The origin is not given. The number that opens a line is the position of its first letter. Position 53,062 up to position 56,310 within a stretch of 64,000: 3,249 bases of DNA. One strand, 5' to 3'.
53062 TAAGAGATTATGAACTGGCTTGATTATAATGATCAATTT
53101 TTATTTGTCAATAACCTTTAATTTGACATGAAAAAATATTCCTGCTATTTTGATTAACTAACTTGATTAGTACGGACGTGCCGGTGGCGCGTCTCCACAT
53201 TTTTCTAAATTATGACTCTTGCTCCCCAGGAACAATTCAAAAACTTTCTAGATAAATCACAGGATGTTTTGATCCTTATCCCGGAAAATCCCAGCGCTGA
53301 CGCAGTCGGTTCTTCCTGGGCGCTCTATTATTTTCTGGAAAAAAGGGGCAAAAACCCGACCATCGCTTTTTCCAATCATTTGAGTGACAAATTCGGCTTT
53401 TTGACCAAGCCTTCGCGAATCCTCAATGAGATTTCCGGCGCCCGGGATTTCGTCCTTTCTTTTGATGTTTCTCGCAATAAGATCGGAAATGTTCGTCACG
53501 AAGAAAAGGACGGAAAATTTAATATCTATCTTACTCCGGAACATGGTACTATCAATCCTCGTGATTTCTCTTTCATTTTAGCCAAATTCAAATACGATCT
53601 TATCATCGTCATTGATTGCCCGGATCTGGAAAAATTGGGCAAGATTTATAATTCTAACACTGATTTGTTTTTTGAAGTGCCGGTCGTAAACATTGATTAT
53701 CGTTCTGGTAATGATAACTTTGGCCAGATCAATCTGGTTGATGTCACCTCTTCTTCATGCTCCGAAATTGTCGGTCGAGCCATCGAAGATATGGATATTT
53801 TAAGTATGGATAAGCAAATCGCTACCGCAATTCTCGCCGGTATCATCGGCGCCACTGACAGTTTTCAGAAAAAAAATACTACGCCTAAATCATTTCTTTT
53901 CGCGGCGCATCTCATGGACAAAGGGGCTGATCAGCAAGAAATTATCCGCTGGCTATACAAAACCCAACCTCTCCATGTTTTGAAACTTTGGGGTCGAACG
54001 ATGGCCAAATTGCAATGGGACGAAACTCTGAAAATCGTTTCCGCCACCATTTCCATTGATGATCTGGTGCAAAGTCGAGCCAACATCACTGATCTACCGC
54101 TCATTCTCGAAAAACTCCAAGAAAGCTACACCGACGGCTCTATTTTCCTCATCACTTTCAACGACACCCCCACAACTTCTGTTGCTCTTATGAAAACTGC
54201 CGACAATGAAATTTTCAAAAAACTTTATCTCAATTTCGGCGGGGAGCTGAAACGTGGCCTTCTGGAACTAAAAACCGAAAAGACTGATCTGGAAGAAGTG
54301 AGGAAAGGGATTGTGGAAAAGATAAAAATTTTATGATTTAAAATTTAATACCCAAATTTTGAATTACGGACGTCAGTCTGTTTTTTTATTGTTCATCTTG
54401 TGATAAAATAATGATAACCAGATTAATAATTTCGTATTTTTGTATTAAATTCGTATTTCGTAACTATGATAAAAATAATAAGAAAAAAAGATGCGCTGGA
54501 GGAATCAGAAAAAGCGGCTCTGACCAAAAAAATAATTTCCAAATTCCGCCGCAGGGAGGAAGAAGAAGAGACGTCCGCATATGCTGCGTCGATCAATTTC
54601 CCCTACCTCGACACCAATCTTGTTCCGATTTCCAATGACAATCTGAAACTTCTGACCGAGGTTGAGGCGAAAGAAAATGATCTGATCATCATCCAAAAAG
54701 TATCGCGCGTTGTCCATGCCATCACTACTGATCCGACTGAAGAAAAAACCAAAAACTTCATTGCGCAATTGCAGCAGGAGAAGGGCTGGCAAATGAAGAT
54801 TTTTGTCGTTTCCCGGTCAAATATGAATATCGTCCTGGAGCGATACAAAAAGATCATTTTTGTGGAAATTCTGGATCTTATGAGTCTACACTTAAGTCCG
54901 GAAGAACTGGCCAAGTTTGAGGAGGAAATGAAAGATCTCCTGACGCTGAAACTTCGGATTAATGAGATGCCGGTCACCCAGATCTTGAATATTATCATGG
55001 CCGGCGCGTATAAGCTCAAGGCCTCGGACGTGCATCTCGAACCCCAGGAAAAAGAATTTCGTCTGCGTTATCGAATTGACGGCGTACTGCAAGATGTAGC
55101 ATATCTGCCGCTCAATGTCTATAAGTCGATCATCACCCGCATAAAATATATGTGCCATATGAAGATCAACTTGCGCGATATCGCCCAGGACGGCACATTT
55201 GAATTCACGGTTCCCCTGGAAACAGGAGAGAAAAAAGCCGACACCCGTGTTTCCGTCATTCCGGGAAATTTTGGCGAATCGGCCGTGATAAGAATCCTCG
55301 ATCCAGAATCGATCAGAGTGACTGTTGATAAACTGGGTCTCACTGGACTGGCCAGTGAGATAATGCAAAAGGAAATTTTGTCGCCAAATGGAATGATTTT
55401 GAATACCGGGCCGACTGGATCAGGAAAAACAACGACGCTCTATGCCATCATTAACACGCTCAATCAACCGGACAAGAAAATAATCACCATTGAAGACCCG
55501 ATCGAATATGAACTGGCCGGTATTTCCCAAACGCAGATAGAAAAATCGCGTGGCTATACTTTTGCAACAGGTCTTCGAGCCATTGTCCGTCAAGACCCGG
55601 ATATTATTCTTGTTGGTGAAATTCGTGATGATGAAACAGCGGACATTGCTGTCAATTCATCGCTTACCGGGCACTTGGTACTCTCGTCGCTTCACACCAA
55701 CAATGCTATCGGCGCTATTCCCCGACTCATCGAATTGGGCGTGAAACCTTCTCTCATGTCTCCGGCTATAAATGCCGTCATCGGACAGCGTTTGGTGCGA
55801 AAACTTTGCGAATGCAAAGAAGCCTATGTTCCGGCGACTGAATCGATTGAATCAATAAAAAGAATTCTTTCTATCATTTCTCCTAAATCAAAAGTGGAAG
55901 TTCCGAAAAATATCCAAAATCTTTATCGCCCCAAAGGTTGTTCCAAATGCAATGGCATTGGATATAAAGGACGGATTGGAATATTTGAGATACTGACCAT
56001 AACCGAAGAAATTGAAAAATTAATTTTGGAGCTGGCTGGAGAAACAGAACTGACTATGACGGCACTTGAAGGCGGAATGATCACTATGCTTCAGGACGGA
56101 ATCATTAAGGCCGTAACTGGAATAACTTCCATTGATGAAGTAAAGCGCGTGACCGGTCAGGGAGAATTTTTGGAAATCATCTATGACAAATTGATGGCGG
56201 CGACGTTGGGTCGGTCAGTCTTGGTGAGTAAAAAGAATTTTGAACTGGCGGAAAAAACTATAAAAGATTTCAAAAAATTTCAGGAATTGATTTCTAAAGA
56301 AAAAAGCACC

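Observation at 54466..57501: PilB/GspE secretion ATPase with two complete tandem ATPase cores in one polypeptide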

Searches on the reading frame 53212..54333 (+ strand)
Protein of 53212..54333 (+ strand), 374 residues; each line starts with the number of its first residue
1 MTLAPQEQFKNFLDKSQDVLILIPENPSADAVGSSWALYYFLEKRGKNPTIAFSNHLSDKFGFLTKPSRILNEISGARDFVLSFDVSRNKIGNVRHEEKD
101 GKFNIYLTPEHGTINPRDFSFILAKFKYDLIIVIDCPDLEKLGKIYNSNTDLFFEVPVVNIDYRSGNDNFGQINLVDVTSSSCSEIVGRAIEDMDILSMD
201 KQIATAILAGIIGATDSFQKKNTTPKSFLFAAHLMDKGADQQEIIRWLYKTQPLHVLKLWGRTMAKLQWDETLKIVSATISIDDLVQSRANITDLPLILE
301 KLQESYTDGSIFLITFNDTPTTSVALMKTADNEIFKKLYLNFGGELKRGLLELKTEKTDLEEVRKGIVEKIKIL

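Call 10: search_protein_families(library=pfam, proteins=[window:53212-54333:+], max_evalue=0.001)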
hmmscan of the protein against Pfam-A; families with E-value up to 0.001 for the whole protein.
window:53212-54333:+ (374 aa): 1 family
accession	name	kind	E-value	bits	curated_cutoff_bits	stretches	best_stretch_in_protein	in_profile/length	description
PF01368.27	DHH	-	1e-09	39.1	28.1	1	19-211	2-125/125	DHH family, N-terminal domain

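Call 74: search_protein_families(library=ncbifam, proteins=[window:53212-54333:+], max_evalue=0.00001)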
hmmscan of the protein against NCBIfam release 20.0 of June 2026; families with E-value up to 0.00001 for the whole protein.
window:53212-54333:+ (374 aa): 1 family
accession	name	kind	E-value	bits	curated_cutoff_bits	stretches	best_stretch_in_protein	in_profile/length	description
NF053633.1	OlncasPapPhNrnA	equivalog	1.1e-06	27.8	350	1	130-289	81-237/317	bifunctional oligoribonuclease/PAP phosphatase NrnA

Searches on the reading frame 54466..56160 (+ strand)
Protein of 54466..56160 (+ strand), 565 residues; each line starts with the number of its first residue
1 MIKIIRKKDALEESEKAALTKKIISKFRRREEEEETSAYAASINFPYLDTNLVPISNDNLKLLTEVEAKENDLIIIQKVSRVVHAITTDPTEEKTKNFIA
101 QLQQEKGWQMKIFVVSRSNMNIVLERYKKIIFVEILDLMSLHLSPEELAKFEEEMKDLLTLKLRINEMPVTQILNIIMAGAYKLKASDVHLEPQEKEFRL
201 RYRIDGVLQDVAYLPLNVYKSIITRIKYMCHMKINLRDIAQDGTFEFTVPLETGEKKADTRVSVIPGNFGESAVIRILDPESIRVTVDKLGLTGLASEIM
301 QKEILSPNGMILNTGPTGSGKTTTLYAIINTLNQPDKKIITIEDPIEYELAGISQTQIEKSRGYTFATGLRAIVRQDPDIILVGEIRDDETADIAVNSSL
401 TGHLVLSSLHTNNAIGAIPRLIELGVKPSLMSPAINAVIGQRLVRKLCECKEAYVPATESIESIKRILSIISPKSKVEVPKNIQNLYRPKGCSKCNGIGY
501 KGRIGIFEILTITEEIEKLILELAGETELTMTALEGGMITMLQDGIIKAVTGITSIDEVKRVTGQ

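Call 74: search_protein_families(library=ncbifam, proteins=[window:54466-56160:+], max_evalue=0.00001)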
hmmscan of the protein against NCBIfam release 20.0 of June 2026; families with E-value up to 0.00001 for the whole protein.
window:54466-56160:+ (565 aa): 17 families
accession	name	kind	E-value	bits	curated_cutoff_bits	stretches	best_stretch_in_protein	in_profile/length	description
TIGR02533.1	type_II_gspE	equivalog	1.4e-139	466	630.25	1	69-563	10-486/486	type II secretion system ATPase GspE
TIGR02538.1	type_IV_pilB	equivalog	1.8e-136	456.1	675.65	1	16-563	28-562/564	type IV-A pilus assembly ATPase PilB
NF007755.0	PRK10436.1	equivalog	3.2e-112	375.6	617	1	91-565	34-461/465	type II secretion system protein GspE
NF053534.1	T4PilAsmATPsTfpB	equivalog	4.4e-111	372.1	850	1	67-563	101-582/584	type IV pilus assembly ATPase TfpB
NF041000.1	ATPase_ComGA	equivalog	5.6e-72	241.9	300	1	177-445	3-266/267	competence type IV pilus ATPase ComGA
TIGR01420.1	pilT_fam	subfamily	1.4e-54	185.6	319.1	1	175-448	3-272/343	PilT/PilU family type 4a pilus ATPase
TIGR02525.1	plasmid_TraJ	equivalog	2.9e-27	95.6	368.3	1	294-424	136-272/372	plasmid transfer ATPase TraJ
TIGR02524.1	dot_icm_DotB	equivalog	6.2e-21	75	463.3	1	285-423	112-258/358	Dot/Icm type IV secretion system ATPase DotB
NF058587.1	archaellum_moto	equivalog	2e-16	59.8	550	1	311-422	278-394/527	archaellum flagellar ATPase motor FlaI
NF010469.0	PRK13894.1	subfamily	2.2e-15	56.8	508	1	303-441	144-284/320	conjugal transfer ATPase TrbB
TIGR02782.1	TrbB_P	equivalog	9.6e-15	54.6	304.55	1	297-427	126-258/303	P-type conjugative transfer ATPase TrbB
TIGR02788.1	VirB11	equivalog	1.6e-13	50.3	249.95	1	297-426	134-267/308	P-type DNA transfer ATPase VirB11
NF010407.0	PRK13833.1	subfamily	1.4e-12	47.7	499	1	299-441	136-277/323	conjugal transfer protein TrbB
TIGR03819.1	heli_sec_ATPase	hypoth_equivalog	9.1e-11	41.5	373.15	1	297-437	167-313/340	TadA family conjugal transfer-associated ATPase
NF053672.1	bindosome_BasE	exception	3e-10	39.4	1000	1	312-424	274-391/512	bindosome assembly system ATPase subunit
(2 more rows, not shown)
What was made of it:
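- Closest known: PilB type IVa pilus extension ATPase. Different: Each core scores below the PilB equivalog cutoff (call 74).
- Taken separately, each core scores below the NCBIfam cutoffs for PilB, GspE and ComGA (call 74). PilT-family scores are 186 and 164 bits against a cutoff of 319 (call 74).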
